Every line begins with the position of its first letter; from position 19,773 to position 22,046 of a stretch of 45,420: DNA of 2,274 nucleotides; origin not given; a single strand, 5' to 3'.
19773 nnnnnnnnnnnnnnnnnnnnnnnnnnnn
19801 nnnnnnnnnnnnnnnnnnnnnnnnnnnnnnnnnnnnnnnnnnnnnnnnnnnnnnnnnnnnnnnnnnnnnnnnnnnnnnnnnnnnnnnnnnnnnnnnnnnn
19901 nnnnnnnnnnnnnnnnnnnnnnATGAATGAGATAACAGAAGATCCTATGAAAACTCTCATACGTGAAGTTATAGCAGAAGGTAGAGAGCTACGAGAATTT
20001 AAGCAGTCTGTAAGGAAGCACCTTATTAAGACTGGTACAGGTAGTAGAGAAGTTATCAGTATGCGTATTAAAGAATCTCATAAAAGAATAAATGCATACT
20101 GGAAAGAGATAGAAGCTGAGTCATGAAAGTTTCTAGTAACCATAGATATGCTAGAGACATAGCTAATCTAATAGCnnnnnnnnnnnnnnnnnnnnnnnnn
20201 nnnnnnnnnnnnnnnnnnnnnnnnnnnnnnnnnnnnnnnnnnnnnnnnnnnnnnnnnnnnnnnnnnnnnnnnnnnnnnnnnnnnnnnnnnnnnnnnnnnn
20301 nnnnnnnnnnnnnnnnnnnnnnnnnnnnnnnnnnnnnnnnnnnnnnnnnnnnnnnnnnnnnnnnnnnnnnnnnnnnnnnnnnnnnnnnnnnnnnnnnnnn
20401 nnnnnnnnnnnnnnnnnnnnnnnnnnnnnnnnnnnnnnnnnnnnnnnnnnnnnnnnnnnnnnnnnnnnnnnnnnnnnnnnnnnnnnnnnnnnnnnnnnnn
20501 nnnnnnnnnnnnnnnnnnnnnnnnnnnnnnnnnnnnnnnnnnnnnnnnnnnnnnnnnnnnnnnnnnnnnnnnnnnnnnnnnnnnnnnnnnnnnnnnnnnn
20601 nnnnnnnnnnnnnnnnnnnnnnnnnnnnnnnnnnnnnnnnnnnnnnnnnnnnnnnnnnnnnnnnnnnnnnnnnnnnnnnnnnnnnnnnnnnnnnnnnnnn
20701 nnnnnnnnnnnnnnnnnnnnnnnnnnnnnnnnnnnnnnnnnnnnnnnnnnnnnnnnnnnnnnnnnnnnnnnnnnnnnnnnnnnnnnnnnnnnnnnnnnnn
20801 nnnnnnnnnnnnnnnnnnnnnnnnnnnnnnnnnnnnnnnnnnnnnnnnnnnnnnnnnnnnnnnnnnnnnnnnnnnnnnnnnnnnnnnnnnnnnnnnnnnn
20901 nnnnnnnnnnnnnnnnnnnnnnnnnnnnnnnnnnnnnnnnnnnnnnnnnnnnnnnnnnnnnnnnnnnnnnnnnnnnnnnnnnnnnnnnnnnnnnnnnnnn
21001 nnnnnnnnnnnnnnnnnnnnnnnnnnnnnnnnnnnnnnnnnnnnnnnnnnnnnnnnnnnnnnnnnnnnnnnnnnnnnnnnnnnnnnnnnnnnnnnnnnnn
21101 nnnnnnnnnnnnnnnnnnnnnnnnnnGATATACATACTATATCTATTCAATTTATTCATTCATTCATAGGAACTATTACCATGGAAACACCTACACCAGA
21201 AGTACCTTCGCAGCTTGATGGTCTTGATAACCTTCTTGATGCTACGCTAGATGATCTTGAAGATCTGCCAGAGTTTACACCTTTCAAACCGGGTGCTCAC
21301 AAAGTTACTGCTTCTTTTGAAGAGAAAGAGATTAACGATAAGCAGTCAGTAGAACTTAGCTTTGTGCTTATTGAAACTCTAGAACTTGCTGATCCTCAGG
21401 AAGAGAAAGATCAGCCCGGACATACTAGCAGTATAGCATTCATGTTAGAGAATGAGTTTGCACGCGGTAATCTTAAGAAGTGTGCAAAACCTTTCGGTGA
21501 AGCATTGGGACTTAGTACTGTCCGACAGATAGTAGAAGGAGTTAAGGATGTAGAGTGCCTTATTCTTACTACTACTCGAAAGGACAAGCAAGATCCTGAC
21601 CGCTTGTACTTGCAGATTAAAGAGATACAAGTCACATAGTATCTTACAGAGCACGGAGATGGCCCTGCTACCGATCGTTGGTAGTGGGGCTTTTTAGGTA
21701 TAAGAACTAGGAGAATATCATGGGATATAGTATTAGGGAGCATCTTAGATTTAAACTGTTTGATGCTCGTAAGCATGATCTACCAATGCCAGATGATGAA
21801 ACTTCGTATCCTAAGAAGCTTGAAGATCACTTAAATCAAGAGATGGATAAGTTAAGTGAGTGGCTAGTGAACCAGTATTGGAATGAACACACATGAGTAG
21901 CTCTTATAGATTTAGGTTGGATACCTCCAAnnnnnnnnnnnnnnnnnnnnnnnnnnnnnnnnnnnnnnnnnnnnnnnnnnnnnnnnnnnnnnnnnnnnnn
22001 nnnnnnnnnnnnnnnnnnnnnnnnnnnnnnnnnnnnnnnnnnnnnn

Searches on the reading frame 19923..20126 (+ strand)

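Call 48: search_protein_families(library=pfam, proteins=[window:19923-20126:+], max_evalue=1)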
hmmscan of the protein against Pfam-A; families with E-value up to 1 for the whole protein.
window:19923-20126:+ (67 aa): 1 family
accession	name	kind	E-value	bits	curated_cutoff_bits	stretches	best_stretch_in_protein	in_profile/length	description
PF00676.26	E1_dh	-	0.017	14.6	22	1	7-65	235-293/300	Dehydrogenase E1 component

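Call 67: search_protein_families(library=phrogs, proteins=[window:19923-20126:+], max_evalue=0.01)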
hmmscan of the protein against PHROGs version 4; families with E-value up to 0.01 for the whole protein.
window:19923-20126:+ (67 aa): 0 families

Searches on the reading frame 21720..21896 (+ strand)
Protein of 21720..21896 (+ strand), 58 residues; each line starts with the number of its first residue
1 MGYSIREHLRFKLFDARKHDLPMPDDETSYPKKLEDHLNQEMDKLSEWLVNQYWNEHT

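Call 48: search_protein_families(library=pfam, proteins=[window:21720-21896:+], max_evalue=1)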
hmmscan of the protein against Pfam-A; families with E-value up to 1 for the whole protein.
window:21720-21896:+ (58 aa): 1 family
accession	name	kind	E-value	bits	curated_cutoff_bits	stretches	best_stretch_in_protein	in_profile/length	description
PF22715.1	SNaCT9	-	0.089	13.6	27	1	5-52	80-126/137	Short NACHT-associated C-Terminal domain, family 9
